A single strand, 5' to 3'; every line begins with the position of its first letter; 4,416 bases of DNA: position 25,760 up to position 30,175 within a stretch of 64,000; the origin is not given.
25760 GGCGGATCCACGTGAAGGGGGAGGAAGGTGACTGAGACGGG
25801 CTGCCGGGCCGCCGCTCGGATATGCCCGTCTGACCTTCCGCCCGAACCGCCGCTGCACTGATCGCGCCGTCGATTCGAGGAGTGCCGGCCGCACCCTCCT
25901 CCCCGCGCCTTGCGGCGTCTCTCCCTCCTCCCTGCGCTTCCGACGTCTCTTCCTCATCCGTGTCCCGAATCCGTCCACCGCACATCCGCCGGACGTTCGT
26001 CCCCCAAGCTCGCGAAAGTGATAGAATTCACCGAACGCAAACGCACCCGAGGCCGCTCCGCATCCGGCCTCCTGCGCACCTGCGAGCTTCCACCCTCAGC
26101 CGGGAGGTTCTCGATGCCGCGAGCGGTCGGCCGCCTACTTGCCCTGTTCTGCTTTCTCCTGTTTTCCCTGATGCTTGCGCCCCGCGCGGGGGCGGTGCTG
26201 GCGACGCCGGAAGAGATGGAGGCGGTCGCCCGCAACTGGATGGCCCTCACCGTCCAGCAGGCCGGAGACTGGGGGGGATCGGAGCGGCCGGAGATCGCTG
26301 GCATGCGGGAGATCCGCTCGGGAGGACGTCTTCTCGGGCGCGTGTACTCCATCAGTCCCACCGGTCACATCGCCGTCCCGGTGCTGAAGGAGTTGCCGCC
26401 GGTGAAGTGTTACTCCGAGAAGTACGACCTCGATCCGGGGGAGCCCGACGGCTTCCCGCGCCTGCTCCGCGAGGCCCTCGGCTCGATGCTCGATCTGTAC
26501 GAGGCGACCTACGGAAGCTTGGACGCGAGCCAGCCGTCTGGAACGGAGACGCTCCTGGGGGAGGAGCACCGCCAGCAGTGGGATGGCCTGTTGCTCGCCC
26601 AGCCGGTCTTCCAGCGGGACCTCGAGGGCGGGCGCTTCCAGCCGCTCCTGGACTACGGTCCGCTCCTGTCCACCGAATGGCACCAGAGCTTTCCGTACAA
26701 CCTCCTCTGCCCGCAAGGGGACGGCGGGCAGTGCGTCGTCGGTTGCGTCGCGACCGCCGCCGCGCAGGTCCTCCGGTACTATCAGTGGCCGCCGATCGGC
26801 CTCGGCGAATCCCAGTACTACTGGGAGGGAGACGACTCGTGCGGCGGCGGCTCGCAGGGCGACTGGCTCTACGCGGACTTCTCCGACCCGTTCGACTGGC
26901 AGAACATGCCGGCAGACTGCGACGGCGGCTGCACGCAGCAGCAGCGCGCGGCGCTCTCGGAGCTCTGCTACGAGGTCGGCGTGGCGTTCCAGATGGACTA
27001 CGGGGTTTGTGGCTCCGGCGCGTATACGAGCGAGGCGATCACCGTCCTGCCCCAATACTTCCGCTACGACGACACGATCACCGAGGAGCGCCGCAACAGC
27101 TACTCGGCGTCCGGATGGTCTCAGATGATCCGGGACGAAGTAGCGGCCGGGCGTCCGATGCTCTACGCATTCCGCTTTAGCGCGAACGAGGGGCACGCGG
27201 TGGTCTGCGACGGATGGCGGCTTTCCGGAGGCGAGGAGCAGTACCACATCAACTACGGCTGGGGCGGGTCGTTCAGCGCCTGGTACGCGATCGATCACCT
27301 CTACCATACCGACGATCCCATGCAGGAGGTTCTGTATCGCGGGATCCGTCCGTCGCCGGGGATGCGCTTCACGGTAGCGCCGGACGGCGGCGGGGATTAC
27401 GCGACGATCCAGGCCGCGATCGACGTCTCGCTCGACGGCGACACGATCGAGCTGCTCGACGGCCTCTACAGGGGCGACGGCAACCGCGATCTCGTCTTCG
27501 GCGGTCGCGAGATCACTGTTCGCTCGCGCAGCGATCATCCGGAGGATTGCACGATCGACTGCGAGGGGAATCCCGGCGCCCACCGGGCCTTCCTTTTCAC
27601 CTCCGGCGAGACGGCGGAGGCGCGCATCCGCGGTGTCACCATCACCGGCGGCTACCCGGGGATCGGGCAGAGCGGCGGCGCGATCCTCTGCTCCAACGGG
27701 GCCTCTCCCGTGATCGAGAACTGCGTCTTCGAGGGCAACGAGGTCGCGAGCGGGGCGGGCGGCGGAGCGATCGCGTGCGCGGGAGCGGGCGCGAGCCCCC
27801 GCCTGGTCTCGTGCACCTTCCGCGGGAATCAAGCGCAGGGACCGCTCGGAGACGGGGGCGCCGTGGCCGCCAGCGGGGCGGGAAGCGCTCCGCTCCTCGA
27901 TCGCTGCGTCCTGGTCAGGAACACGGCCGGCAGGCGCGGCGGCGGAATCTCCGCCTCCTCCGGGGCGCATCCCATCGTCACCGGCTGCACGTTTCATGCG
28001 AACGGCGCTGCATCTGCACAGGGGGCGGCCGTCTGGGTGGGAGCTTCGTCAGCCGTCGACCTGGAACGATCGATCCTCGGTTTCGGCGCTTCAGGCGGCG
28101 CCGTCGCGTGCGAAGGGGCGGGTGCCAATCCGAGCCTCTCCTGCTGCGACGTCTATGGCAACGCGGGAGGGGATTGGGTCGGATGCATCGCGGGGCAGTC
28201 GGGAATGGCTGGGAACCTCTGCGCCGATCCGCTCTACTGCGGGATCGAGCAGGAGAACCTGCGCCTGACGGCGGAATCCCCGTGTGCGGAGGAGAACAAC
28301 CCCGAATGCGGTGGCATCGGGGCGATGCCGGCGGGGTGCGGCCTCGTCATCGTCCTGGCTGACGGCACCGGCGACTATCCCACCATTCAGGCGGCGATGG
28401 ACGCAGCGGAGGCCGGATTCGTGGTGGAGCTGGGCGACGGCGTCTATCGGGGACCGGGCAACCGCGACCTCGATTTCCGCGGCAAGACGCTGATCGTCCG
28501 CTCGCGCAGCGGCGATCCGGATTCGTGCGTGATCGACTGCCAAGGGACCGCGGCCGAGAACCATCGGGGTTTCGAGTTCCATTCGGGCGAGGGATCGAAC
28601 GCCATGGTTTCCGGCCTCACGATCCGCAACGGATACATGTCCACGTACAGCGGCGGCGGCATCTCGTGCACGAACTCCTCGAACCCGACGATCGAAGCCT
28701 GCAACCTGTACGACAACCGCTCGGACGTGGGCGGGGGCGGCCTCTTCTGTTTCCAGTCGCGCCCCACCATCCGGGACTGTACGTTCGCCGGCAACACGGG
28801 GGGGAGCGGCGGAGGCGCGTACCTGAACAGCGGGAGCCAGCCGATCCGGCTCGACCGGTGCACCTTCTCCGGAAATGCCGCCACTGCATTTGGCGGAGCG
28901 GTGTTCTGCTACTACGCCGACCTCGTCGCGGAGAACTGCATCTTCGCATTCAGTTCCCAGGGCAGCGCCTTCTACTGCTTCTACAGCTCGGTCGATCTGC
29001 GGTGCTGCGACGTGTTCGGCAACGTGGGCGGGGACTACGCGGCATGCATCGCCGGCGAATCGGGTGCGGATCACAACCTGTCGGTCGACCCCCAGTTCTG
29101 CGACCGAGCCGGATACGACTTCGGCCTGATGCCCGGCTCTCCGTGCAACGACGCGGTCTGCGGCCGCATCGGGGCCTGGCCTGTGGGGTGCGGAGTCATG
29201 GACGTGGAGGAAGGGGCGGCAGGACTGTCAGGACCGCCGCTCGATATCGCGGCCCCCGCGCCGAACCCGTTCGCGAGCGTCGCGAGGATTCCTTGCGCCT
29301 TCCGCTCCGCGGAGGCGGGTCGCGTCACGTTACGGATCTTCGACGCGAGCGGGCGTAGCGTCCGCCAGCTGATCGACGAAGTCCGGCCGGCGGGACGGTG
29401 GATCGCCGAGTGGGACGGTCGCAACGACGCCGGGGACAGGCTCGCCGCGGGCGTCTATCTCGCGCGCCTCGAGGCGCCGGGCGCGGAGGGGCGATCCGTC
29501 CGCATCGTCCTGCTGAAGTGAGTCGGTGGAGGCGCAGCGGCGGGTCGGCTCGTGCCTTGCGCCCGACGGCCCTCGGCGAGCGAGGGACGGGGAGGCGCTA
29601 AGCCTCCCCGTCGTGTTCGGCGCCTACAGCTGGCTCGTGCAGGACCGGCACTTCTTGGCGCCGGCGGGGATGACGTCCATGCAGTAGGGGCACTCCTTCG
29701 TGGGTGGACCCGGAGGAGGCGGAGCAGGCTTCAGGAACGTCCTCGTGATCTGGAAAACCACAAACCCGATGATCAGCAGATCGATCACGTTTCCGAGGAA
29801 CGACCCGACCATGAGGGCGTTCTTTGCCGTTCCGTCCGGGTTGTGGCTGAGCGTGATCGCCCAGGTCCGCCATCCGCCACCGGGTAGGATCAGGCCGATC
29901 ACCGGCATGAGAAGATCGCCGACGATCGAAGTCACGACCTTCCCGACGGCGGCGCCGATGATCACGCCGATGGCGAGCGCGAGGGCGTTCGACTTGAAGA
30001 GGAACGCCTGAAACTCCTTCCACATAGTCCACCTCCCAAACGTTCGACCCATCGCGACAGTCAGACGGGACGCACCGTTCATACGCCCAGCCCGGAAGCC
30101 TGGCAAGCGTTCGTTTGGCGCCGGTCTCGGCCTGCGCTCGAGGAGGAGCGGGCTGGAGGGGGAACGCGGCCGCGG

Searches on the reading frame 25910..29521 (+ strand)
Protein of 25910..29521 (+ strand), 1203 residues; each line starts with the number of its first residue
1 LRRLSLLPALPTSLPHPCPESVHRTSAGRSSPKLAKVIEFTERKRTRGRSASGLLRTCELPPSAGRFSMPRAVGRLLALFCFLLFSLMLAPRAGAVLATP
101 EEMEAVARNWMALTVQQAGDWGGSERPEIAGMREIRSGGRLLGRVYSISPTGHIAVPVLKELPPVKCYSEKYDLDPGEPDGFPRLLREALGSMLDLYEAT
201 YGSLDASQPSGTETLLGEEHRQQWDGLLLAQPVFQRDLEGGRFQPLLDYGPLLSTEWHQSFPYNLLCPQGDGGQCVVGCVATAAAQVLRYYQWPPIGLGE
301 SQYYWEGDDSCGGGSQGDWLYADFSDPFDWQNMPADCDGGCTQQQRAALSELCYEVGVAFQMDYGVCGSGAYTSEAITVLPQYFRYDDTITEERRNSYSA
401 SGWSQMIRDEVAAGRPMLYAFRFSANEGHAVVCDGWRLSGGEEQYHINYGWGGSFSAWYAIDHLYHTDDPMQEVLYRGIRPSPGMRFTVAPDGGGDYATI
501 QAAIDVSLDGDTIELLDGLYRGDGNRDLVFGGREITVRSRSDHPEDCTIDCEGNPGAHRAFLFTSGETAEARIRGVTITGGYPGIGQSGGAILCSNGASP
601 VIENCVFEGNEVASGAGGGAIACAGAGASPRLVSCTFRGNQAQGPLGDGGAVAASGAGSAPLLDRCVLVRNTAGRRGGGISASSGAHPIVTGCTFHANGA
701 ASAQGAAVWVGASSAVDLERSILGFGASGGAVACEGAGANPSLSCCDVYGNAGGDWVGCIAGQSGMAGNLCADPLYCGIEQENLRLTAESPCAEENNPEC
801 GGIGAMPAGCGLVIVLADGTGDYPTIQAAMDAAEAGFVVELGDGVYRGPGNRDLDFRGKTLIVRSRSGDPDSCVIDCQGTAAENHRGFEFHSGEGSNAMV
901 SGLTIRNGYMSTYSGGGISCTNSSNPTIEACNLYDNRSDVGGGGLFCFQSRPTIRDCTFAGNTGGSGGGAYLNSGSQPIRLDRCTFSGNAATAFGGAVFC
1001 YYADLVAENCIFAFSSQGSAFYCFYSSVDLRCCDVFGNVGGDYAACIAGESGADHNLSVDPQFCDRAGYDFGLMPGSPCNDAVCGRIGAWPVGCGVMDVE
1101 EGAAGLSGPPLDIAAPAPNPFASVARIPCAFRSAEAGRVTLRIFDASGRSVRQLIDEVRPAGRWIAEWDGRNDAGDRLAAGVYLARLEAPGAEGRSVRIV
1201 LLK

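Call 36: search_protein_families(library=pfam, proteins=[window:25910-29521:+], max_evalue=0.001)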
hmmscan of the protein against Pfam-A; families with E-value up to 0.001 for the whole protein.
window:25910-29521:+ (1203 aa): 3 families
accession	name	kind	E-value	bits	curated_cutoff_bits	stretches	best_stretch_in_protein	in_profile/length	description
PF01640.23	Peptidase_C10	-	1e-53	182.9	26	1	257-459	1-194/194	Peptidase C10 family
PF13229.12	Beta_helix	-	2e-21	76.7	25.9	3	873-997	34-141/158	Right handed beta helix region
PF13860.13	FlgD_ig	-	1e-08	35.5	27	1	1133-1189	19-75/79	FlgD Ig-like domain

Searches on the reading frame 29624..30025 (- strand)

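Call 36: search_protein_families(library=pfam, proteins=[window:29624-30025:-], max_evalue=0.001)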
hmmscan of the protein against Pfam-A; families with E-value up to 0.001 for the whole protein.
window:29624-30025:- (133 aa): 1 family
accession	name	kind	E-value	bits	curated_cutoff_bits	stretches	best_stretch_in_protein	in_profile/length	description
PF01741.23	MscL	-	4.7e-26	92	27.4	1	1-100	1-98/123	Large-conductance mechanosensitive channel, MscL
